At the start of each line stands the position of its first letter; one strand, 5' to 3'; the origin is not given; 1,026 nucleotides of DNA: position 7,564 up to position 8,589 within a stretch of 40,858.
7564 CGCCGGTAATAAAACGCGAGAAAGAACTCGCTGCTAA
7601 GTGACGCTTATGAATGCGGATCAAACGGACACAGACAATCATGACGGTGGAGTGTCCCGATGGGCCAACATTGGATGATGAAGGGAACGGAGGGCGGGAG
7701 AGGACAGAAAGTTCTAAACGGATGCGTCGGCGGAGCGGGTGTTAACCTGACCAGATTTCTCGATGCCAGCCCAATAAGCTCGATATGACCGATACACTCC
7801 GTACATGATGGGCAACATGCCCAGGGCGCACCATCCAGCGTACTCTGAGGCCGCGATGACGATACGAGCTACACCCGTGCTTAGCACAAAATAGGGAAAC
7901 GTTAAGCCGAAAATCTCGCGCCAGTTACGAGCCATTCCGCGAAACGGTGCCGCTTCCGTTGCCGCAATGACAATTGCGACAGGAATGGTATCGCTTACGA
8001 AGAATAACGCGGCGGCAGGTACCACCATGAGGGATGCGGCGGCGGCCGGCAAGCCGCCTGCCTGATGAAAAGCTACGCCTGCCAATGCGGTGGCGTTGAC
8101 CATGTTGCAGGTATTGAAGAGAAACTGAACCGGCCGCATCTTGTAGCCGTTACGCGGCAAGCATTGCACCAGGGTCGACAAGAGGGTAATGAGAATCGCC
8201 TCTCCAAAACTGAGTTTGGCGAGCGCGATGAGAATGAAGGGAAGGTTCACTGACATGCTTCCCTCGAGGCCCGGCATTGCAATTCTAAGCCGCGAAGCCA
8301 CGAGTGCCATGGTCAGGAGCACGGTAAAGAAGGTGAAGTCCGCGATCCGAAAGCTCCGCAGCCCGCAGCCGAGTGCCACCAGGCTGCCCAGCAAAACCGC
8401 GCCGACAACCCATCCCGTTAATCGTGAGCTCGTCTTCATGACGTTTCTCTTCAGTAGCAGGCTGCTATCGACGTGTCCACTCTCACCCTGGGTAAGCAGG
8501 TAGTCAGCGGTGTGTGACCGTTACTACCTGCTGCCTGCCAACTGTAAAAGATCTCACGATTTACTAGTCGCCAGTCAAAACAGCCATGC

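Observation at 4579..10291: Tandemly duplicated subtilase + stand-alone 6-TM membrane protein cassette: candidate uncharacterised module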

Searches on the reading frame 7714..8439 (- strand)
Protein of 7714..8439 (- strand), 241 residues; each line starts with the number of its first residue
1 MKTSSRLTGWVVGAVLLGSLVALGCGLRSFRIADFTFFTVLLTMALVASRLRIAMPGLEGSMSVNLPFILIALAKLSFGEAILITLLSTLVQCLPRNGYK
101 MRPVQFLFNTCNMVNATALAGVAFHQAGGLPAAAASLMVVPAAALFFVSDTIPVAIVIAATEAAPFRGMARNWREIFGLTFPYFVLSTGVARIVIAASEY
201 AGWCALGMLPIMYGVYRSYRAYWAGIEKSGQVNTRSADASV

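Call 3: search_protein_families(library=pfam, proteins=[window:7714-8439:-], max_evalue=1)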
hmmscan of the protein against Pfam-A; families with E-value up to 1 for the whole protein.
window:7714-8439:- (241 aa): 1 family
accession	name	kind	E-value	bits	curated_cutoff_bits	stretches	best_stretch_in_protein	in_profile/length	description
PF20972.2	MASE9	-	6.7e-07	29.9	24.3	1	46-172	38-155/203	MASE9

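Call 6: search_protein_families(library=ncbifam, proteins=[window:7714-8439:-], max_evalue=1)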
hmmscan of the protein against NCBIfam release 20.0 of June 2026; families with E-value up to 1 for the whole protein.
window:7714-8439:- (241 aa): 0 families

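Call 7: find_homologous_proteins(query=window:7714-8439:-)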
Query window:7714-8439:- (241 aa): 415 proteins with E <= 0.001 among 8000 candidates; the best 120 are listed.
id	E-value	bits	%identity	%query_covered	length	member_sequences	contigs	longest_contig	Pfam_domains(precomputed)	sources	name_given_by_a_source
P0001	7.6e-110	384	99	75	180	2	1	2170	PF20972.3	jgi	jgi:hypothetical protein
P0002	2.4e-77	278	60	98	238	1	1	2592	PF20972.3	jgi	jgi:hypothetical protein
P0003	2.2e-76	275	61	95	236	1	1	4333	PF20972.3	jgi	jgi:hypothetical protein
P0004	4.2e-76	274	58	93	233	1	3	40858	PF20972.3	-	-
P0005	9.6e-70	253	55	100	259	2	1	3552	PF20972.3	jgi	jgi:hypothetical protein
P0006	6.2e-53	198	51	88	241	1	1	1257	-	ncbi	-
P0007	9.8e-52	194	49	93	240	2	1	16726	PF20972.3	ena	-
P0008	3.2e-51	192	49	93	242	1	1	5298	-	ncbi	-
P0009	5.4e-51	192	47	93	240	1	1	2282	PF20972.3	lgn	-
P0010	1.1e-49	187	47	93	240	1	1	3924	PF20972.3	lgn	-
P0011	4.3e-48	182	46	93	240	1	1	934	PF20972.3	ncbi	-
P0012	2.4e-47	180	51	81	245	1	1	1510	-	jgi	jgi:hypothetical protein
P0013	3.8e-46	176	46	96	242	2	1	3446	PF20972.3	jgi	jgi:hypothetical protein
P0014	6.8e-46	175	42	100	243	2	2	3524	PF20972.3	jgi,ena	-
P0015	8.8e-46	175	50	83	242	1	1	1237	PF20972.3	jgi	jgi:hypothetical protein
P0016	2.9e-45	173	48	85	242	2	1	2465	PF20972.3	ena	-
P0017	3.2e-45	173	47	79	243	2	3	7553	PF20972.3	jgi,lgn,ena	-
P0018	4.4e-45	172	49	81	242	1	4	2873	PF20972.3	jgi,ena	-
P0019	6.4e-45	172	49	76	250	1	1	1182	PF20972.3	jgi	-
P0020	8.9e-45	171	45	94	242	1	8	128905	PF20972.3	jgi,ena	-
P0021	1.1e-44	171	47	94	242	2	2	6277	PF20972.3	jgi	-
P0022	1.3e-44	171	47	88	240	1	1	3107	PF20972.3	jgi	jgi:MASE9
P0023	2.5e-44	170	42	93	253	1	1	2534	PF20972.3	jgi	jgi:hypothetical protein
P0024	3.1e-44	170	47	87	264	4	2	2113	PF20972.3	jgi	jgi:hypothetical protein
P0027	7.1e-44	168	46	96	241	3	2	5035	PF20972.3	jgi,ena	-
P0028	1.0e-43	168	44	94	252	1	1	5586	PF20972.3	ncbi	-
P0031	2.8e-43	166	46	96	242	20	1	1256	PF20972.3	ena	-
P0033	6.4e-43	165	45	93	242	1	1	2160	PF20972.3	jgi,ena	-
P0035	1.7e-42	164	42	97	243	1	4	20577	PF20972.3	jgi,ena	jgi:hypothetical protein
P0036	2.5e-42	163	48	80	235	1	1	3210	PF20972.3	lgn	-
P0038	2.9e-42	163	48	77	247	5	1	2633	PF20972.3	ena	-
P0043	3.8e-42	163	45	96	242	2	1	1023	PF20972.3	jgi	jgi:hypothetical protein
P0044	4.2e-42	163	43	93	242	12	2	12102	PF20972.3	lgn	-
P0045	5.3e-42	162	41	94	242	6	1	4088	PF20972.3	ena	-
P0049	1.2e-41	161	50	79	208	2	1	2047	PF20972.3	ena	-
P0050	1.3e-41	161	44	93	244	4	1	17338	PF20972.3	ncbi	-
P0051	1.5e-41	161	45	94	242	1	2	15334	PF20972.3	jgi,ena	-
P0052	1.5e-41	161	49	77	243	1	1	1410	PF20972.3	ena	-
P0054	1.9e-41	160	49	77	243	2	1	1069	PF20972.3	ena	-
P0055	2.3e-41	160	42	95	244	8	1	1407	PF20972.3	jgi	jgi:hypothetical protein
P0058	2.6e-41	160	46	90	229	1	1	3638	PF20972.3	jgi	jgi:hypothetical protein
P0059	2.8e-41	160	44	88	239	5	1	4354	PF20972.3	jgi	jgi:hypothetical protein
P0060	2.9e-41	160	43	88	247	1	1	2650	PF20972.3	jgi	jgi:hypothetical protein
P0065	7.7e-41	158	41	95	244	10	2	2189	PF20972.3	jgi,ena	-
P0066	7.8e-41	158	45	79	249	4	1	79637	-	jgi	jgi:hypothetical protein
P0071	1.2e-40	158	43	90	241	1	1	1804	PF20972.3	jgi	-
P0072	1.2e-40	158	40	94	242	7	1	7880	PF20972.3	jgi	jgi:hypothetical protein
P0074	2.2e-40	157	46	84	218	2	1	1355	PF20972.3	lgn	-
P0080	3.4e-40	156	40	95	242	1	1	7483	PF20972.3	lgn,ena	-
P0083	5.6e-40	156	39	99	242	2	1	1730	PF20972.3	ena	-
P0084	5.7e-40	156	40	100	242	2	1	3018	PF20972.3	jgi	jgi:hypothetical protein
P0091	1.0e-39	155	44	81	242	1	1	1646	PF20972.3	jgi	jgi:hypothetical protein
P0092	1.1e-39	155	40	94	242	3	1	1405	PF20972.3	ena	-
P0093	1.2e-39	155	42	95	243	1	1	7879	PF20972.3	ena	-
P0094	1.3e-39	154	41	93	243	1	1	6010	PF20972.3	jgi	jgi:MASE9 protein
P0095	1.4e-39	154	41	92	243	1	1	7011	PF20972.3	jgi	jgi:hypothetical protein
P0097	1.4e-39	154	43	93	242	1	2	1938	PF20972.3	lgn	-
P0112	4.1e-39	153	43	81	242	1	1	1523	PF20972.3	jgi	jgi:hypothetical protein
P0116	7.9e-39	152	44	85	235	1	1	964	PF20972.3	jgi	jgi:hypothetical protein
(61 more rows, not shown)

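Call 9: find_encoding_contigs(protein=P0020, flank=6000, max_places=4)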
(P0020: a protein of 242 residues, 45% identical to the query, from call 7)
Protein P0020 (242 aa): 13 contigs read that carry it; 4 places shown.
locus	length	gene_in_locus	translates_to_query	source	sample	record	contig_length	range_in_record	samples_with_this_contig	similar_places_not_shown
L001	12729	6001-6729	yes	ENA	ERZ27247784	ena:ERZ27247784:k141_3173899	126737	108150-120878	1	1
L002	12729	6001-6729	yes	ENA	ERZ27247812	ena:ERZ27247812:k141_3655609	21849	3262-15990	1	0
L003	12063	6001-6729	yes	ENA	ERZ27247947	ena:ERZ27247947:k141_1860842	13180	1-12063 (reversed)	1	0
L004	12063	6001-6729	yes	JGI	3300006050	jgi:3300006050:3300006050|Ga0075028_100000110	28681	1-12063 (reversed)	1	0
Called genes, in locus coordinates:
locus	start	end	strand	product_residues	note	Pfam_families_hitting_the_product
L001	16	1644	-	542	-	PF00587:tRNA-synt_2b, PF13393:tRNA-synt_His, PF03129:HGTP_anticodon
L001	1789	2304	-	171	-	PF25084:LbH_EIF2B (weak), PF00132:Hexapep (weak), PF21711:DCTN5 (weak), PF25087:GMPPB_C (faint), PF00132:Hexapep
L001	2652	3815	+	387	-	PF01053:Cys_Met_Meta_PP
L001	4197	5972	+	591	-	-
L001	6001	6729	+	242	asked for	PF20972:MASE9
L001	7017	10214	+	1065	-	PF13620:CarboxypepD_reg, PF25183:OMP_b-brl_4, PF00593:TonB_dep_Rec_b-barrel, PF25183:OMP_b-brl_4 (weak)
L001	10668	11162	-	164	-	-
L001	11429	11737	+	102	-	PF13451:zf_Tbcl, PF23477:zf_Tbcl_2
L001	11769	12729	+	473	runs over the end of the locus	PF00919:UPF0004, PF04055:Radical_SAM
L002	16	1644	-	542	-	PF00587:tRNA-synt_2b, PF13393:tRNA-synt_His, PF03129:HGTP_anticodon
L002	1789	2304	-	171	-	PF25084:LbH_EIF2B (weak), PF00132:Hexapep (weak), PF21711:DCTN5 (weak), PF25087:GMPPB_C (faint), PF00132:Hexapep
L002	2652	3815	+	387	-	PF01053:Cys_Met_Meta_PP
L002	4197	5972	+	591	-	-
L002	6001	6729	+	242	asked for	PF20972:MASE9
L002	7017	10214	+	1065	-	PF13620:CarboxypepD_reg, PF25183:OMP_b-brl_4, PF00593:TonB_dep_Rec_b-barrel, PF25183:OMP_b-brl_4 (weak)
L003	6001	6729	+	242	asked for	PF20972:MASE9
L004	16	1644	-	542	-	PF00587:tRNA-synt_2b, PF13393:tRNA-synt_His, PF03129:HGTP_anticodon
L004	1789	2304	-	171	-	PF25084:LbH_EIF2B (weak), PF00132:Hexapep (weak), PF21711:DCTN5 (weak), PF25087:GMPPB_C (faint), PF00132:Hexapep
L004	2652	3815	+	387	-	PF01053:Cys_Met_Meta_PP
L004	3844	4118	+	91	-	-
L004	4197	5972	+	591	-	-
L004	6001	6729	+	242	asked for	PF20972:MASE9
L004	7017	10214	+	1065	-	PF13620:CarboxypepD_reg, PF25183:OMP_b-brl_4, PF00593:TonB_dep_Rec_b-barrel, PF25183:OMP_b-brl_4 (weak)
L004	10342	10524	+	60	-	PF01165:Ribosomal_S21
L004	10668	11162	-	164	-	-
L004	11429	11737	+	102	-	PF13451:zf_Tbcl, PF23477:zf_Tbcl_2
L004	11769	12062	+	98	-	?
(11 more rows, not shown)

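Call 10: find_encoding_contigs(protein=P0066, flank=6000, max_places=3)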
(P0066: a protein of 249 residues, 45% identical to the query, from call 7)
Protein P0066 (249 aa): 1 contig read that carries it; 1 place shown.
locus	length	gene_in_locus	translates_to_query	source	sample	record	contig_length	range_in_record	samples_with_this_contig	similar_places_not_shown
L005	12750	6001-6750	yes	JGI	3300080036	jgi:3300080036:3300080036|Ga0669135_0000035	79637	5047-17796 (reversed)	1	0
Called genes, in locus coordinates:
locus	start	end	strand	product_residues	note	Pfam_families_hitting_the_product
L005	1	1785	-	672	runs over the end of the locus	PF20091:Abhydrolase_10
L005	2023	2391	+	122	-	PF00072:Response_reg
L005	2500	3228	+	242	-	PF04366:Ysc84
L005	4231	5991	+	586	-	-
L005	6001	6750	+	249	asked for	-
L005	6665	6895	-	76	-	-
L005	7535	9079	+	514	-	-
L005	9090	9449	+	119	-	-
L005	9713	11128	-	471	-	PF07228:SpoIIE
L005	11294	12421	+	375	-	PF00999:Na_H_Exchanger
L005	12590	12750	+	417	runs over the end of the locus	PF06123:CreD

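Call 13: search_protein_families(library=pfam, proteins=[L001:4197-5972:+, L005:4231-5991:+, L005:7535-9079:+, L004:3844-4118:+], max_evalue=1)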
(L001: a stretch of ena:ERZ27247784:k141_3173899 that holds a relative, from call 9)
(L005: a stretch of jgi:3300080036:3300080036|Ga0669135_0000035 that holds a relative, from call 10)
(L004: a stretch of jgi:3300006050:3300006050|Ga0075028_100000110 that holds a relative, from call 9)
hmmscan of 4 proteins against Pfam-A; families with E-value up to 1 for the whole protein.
L001:4197-5972:+ (591 aa): 2 families
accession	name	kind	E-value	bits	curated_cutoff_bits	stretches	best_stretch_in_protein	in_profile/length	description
PF00082.27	Peptidase_S8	-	1.9e-52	178.8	21.8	1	146-451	1-274/288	Subtilase family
PF05922.21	Inhibitor_I9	-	0.23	12.6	21.2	1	76-120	35-79/82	Peptidase inhibitor I9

L005:4231-5991:+ (586 aa): 2 families
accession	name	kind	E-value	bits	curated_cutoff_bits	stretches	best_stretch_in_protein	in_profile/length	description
PF00082.27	Peptidase_S8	-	5.8e-53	180.5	21.8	1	136-436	1-276/288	Subtilase family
PF22148.1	Fervidolysin_NPro-like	-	0.047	14.5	21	1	50-94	19-63/81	Fervidolysin N-terminal prodomain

L005:7535-9079:+ (514 aa): 0 families

L004:3844-4118:+ (91 aa): 1 family
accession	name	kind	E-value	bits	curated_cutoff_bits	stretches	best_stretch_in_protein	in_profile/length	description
PF24194.1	DUF7419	-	0.023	14.9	27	1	31-43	16-28/39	Family of unknown function (DUF7419)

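Call 19: find_related_loci(query=A1, collection=genome_contigs, flank=5000)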
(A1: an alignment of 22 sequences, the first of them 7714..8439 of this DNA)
Query A1 (241 aa) in genome_contigs; peptide patterns used: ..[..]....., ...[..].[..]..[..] (x = any residue, [..] = any of these).
243 stretches matched a pattern; 186 encode a relative of the query (tblastn E <= 1e-3); the best 80 are kept; 80 distinct loci.
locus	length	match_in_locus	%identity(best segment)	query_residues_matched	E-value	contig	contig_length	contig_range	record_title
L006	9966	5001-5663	44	1-223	2e-47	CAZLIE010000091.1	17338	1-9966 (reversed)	MAG TPA_asm: uncultured Terriglobales bacterium isolate SRP272529_co1_248 genome assembly, contig: NODE_5513_length_1733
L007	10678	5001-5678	42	1-228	6e-47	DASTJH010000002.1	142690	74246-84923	MAG TPA_asm: Terriglobales bacterium isolate SMAG_U1436 k141_1942861, whole genome shotgun sequence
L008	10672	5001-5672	41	1-224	5e-46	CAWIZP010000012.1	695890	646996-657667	MAG: uncultured Acidobacteriota bacterium isolate MFD06092.bin.1.248 genome assembly, contig: contig_85941, whole genome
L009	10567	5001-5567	49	34-223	8e-46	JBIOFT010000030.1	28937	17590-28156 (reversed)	MAG: Terriglobales bacterium isolate GcC11-4 k141_104975_length_28937_cov_31.0736, whole genome shotgun sequence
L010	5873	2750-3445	42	12-241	1e-45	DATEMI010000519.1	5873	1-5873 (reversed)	MAG TPA_asm: Terriglobales bacterium isolate SMAG_U8938 k141_1050086, whole genome shotgun sequence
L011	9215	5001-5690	43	1-225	1e-45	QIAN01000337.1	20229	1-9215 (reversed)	MAG: Acidobacteria bacterium isolate gp1 AA128 14_0903_13_30cm_scaffold_4677218_curated, whole genome shotgun sequence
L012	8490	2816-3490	41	4-229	7e-46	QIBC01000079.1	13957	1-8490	MAG: Acidobacteria bacterium isolate gp1 AA112 14_0929_09_20cm_scaffold_962_curated, whole genome shotgun sequence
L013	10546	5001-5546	45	41-222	7e-46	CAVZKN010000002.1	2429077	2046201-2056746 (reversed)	MAG: uncultured Acidobacteriaceae bacterium isolate MFD09286.bin.1.8 genome assembly, contig: contig_16239, whole genome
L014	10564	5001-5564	41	41-228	8e-45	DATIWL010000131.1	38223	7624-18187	MAG TPA_asm: Terriglobales bacterium isolate SMAG_U15222 k141_2348467, whole genome shotgun sequence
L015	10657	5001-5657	40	2-223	7e-45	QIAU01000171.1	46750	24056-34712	MAG: Acidobacteria bacterium isolate gp1 AA121 14_0903_12_30cm_scaffold_332_curated, whole genome shotgun sequence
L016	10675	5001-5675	41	2-224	7e-45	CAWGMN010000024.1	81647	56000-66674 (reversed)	MAG: Terriglobia bacterium isolate MFD01213.bin.1.135 genome assembly, contig: contig_55099, whole genome shotgun sequen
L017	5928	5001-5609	44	38-240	7e-45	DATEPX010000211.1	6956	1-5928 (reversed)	MAG TPA_asm: Terriglobales bacterium isolate SMAG_U9032 k141_1175955, whole genome shotgun sequence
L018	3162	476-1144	42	1-223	8e-45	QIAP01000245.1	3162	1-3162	MAG: Acidobacteria bacterium isolate gp1 AA126 14_0929_09_30cm_scaffold_53801_curated, whole genome shotgun sequence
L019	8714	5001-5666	41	1-223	1e-44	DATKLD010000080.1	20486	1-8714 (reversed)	MAG TPA_asm: Terriglobales bacterium isolate SMAG_U14676 k141_4443253, whole genome shotgun sequence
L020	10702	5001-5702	40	1-229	1e-44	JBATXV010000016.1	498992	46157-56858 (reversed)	MAG: Candidatus Sulfotelmatobacter sp. isolate MFD05670_ilm_asm_bin21 k127_26433, whole genome shotgun sequence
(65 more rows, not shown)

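Call 42: predict_structure(alignment_id=A3)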
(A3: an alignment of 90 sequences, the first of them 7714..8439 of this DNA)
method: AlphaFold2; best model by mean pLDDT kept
length: 241 residues; sequences in the alignment: 90
mean_pLDDT: 90.6   pTM: 0.87
mean pLDDT of the five models: 90.6, 89.4, 88.7, 88.7, 88.7
residues with pLDDT >= 90: 178; 70-90: 47; 50-70: 14; < 50: 2
segments of 3 or more residues with pLDDT < 50: none
pLDDT, mean of each block of 10 residues (from residue 1): 77 97 96 95 97 89 95 96 98 90 94 98 90 87 97 94 77 93 96 92 85 96 87 63 49
secondary structure, 60 per line:
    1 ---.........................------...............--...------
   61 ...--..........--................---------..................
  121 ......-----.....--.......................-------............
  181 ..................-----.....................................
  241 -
elements in order: H4-28 H35-49 E52-54 E61-63 H66-75 H78-93 H103-126 H132-136 H139-161 H169-198 H204-240

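Call 44: fold_search(model_id=the predicted structure, library=pdb)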
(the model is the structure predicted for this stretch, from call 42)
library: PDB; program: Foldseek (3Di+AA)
matches with E <= 10: 393; with E <= 0.001: 0
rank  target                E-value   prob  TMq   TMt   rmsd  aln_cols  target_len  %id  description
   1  5kbw_B                1.5e-02  1.00  0.54  0.72   3.4       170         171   16  Crystal structure of TmRibU, the riboflavin-binding S subunit from the Thermotoga maritima ECF transporter (released 2016-06-29)
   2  3p5n_A                1.7e-02  1.00  0.44  0.59   5.3       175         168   17  Structure and mechanism of the S component of a bacterial ECF transporter (released 2010-11-03)
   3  5kbw_A                2.0e-02  1.00  0.55  0.73   3.5       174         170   17  Crystal structure of TmRibU, the riboflavin-binding S subunit from the Thermotoga maritima ECF transporter (released 2016-06-29)
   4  5kc0                  2.3e-02  1.00  0.54  0.74   3.4       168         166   17  Crystal structure of TmRibU, hexagonal crystal form (released 2016-06-29)
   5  5kc4_E                3.5e-02  1.00  0.46  0.62   4.8       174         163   15  Structure of TmRibU, orthorhombic crystal form (released 2016-06-29)
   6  4tkr_A                8.7e-02  1.00  0.52  0.65   4.4       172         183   16  Native-SAD phasing for ThiT from Listeria monocytogenes serovar. (released 2014-06-18)
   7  5x3x_m                1.0e-01  0.99  0.48  0.55   6.5       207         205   19  2.8A resolution structure of a cobalt energy-coupling factor transporter-CbiMQO (released 2017-04-05)
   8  5x3x_M                1.2e-01  0.99  0.48  0.54   6.5       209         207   18  2.8A resolution structure of a cobalt energy-coupling factor transporter-CbiMQO (released 2017-04-05)
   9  4tkr_B                1.3e-01  1.00  0.49  0.61   4.5       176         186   16  Native-SAD phasing for ThiT from Listeria monocytogenes serovar. (released 2014-06-18)
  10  4dve_A                1.5e-01  1.00  0.48  0.59   4.5       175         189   10  Crystal structure at 2.1 A of the S-component for biotin from an ECF-type ABC transporter (released 2012-08-29)
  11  9kym_D                1.5e-01  0.96  0.41  0.52   5.8       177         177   14  Folate ECF transporter affected by PFOS (released 2025-06-18)
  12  6k6k                  2.8e-01  0.35  0.25  0.27  19.1       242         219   14  The crystal structure of light-driven cyanobacterial chloride importer (N63A/P118A) Mastigocladopsis repens (released 2020-06-03)
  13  4muu_A                3.1e-01  0.98  0.46  0.60   5.5       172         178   13  Structure of ThiT with pyrithiamine bound (released 2014-09-17)
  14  6wp8                  3.2e-01  0.28  0.25  0.26  19.4       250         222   14  Proton-pumping mutant of Mastigocladopsis repens rhodopsin chloride pump (released 2020-07-29)
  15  5d0y_A                3.6e-01  0.54  0.26  0.37  12.6       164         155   12  Substrate bound S-component of folate ECF transporter (released 2016-04-06)
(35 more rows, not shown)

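Call 45: search_protein_representatives(alignment_id=A3)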
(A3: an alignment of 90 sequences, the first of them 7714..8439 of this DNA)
Query: 90 sequences, 242 profile positions. Proteins with E-value up to 0.001 (for the whole library): 2993; up to 1e-10: 1611; up to 1e-30: 436. The best 150 are listed.
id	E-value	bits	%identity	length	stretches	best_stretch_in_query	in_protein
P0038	3.1e-98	344.1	-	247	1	5-238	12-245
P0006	5.5e-95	333.5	-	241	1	1-234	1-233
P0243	1.2e-85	303.0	-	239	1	6-241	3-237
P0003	1.1e-84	299.8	-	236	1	3-237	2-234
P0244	1.1e-83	296.5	-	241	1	1-238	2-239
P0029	1.6e-80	286.2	-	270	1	1-230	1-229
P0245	5.4e-79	281.1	-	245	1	5-237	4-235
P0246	8.1e-79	280.5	-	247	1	3-232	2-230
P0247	9.0e-79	280.4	-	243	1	1-238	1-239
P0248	1.7e-78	279.5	-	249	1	1-240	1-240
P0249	6.3e-78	277.6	-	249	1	6-230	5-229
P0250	1.2e-77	276.8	-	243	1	4-238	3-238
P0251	3.3e-77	275.3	-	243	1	1-232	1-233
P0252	3.3e-77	275.3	-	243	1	1-240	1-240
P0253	7.0e-77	274.2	-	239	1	4-236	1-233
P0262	9.7e-71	254.1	-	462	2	5-223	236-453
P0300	3.4e-60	219.6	-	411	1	4-236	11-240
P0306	3.8e-58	212.9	-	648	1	1-239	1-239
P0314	1.0e-56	208.2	-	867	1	8-231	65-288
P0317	2.4e-56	207.0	-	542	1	3-237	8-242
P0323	1.5e-55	204.4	-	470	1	7-239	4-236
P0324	1.7e-55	204.2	-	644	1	7-238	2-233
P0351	1.9e-51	190.9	-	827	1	3-236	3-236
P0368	1.6e-48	181.4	-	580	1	4-236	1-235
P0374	5.5e-48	179.6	-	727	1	5-234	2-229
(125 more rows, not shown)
